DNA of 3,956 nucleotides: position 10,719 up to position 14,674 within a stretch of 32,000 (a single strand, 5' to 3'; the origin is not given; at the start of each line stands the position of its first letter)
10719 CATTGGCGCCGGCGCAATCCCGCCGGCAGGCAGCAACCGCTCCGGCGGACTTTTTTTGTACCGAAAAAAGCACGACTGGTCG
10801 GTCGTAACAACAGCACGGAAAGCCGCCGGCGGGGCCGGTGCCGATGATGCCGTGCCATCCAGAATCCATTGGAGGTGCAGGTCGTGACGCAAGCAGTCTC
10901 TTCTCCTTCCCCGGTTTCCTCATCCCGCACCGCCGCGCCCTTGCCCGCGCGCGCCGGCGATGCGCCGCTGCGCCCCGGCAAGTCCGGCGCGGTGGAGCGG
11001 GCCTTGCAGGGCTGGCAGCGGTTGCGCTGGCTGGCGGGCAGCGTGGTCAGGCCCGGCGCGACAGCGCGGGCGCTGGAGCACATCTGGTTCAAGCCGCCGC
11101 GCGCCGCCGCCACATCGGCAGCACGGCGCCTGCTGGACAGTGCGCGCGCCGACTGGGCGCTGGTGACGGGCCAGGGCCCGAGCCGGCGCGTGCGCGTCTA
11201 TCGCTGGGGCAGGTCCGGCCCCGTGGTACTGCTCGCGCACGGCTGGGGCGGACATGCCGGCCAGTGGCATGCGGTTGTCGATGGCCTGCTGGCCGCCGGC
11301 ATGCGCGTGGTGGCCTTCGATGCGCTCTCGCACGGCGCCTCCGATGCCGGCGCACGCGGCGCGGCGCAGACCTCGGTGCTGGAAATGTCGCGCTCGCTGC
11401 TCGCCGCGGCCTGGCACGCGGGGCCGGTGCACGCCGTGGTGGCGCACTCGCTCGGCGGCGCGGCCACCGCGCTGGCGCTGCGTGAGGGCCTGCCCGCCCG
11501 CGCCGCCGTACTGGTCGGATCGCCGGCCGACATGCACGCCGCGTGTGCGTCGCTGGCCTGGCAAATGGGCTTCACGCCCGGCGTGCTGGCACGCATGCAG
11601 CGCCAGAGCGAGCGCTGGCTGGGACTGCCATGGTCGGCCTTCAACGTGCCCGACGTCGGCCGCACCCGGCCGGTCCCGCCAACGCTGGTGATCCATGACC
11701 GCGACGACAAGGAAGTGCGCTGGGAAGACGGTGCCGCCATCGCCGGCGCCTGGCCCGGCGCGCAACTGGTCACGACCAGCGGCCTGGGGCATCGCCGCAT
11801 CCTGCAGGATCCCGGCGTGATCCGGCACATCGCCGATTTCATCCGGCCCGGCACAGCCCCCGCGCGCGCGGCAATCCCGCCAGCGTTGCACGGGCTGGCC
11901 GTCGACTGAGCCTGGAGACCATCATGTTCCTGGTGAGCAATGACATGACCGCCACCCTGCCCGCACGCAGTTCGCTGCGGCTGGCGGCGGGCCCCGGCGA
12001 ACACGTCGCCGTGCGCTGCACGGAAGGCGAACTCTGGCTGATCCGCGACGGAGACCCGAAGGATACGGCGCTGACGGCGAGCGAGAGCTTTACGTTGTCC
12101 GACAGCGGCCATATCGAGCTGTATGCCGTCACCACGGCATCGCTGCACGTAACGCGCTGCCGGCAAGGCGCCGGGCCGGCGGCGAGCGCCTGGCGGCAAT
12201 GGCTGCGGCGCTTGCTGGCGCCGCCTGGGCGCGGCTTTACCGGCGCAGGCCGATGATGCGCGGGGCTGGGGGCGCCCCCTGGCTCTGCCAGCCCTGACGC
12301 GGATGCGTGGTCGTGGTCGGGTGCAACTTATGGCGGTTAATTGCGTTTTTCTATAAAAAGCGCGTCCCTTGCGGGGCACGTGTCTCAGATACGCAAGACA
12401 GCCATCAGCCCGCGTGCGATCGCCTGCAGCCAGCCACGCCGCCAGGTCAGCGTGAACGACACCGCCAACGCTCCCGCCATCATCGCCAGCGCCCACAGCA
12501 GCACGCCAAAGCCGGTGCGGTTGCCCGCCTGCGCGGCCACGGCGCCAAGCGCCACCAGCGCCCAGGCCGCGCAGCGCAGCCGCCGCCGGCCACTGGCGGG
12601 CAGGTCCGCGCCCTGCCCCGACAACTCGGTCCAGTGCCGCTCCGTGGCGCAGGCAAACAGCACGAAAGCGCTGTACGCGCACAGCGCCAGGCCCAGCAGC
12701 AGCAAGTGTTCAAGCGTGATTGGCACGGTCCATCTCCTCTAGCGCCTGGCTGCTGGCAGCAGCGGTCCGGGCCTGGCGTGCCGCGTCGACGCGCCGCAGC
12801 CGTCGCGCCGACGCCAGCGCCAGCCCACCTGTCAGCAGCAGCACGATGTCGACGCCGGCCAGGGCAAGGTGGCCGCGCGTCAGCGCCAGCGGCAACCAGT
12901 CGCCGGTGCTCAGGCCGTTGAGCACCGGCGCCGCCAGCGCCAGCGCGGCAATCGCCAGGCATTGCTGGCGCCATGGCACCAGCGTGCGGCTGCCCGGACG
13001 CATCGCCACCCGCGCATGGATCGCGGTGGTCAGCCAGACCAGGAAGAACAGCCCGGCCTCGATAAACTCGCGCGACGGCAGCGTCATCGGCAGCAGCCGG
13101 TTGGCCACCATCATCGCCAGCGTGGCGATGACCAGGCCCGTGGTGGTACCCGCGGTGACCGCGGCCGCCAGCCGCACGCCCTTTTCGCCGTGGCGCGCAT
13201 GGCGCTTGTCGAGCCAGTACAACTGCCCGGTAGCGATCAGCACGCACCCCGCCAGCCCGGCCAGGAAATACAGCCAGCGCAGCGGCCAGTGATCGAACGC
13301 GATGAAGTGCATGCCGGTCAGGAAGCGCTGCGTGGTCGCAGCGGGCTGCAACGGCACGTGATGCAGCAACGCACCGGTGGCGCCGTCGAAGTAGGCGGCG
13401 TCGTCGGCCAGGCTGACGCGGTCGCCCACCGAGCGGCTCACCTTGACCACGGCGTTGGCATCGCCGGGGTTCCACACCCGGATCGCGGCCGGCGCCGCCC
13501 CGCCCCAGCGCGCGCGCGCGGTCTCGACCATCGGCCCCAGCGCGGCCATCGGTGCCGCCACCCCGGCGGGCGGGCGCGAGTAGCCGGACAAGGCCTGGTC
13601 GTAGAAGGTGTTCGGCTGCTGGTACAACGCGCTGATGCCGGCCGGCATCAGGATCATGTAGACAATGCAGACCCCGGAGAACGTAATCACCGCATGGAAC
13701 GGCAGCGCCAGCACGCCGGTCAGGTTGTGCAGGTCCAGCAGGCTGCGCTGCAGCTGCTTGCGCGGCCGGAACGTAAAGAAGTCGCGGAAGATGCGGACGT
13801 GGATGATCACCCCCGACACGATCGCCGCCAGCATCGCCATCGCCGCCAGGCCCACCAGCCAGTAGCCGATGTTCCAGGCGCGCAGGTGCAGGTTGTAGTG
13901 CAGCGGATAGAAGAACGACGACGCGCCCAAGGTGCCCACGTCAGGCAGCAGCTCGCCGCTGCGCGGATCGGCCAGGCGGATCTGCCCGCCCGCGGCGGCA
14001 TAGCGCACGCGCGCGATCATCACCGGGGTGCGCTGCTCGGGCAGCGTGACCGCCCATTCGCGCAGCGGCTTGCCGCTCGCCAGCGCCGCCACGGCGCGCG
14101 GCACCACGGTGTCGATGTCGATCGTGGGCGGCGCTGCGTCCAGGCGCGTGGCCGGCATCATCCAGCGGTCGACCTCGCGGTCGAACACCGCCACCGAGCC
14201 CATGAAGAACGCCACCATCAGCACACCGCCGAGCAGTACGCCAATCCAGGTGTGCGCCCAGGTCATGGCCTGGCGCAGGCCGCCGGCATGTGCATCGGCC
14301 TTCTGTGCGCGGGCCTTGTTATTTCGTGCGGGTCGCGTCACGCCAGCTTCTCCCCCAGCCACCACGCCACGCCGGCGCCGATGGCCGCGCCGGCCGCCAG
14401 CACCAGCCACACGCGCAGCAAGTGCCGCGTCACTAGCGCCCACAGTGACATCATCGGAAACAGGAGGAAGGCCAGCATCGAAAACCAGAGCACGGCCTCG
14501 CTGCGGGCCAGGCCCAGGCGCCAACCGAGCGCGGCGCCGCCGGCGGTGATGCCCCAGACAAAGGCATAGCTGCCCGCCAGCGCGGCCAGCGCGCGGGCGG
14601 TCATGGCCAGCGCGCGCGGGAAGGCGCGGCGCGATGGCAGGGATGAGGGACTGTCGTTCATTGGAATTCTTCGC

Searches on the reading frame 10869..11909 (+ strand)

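Call 7: search_protein_families(library=pfam, proteins=[window:10869-11909:+], max_evalue=0.001)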
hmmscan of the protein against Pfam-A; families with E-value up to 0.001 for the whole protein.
window:10869-11909:+ (346 aa): 5 families
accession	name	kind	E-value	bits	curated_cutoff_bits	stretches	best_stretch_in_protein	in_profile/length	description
PF00561.26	Abhydrolase_1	-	3.8e-14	53.4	25.8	1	118-225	1-111/245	alpha/beta hydrolase fold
PF12697.13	Abhydrolase_6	-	1.2e-11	46.1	26.3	1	120-315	1-211/217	Alpha/beta hydrolase family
PF12146.15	Hydrolase_4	-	1.5e-09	38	27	1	119-233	6-123/239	Serine aminopeptidase, S33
PF08386.16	Abhydrolase_4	-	7.2e-06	26.5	21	1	269-333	34-99/103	TAP-like protein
PF06821.19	Ser_hydrolase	-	0.00026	21.4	22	1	183-308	51-153/172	Serine hydrolase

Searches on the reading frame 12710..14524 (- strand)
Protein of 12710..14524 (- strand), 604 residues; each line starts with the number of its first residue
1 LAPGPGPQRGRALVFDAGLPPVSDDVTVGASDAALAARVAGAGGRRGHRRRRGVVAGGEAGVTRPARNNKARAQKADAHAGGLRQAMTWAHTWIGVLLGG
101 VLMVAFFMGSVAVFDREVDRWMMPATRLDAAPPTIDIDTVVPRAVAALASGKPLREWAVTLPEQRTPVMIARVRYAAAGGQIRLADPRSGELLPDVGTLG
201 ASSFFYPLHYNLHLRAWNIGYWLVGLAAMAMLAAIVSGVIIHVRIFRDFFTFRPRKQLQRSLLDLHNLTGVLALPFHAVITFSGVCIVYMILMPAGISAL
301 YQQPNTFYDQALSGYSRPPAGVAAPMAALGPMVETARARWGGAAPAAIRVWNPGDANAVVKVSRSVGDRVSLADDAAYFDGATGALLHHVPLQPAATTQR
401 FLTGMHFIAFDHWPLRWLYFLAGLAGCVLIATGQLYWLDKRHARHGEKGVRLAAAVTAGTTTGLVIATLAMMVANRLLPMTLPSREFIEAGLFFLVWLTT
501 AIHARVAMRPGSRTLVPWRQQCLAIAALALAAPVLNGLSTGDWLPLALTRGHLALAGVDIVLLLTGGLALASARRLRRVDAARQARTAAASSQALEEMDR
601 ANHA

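Call 7: search_protein_families(library=pfam, proteins=[window:12710-14524:-], max_evalue=0.001)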
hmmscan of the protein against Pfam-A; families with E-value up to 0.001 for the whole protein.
window:12710-14524:- (604 aa): 1 family
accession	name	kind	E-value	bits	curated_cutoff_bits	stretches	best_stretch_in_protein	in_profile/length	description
PF03929.21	PepSY_TM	-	1.4e-62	212.6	28.8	1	89-440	2-295/295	PepSY-associated TM region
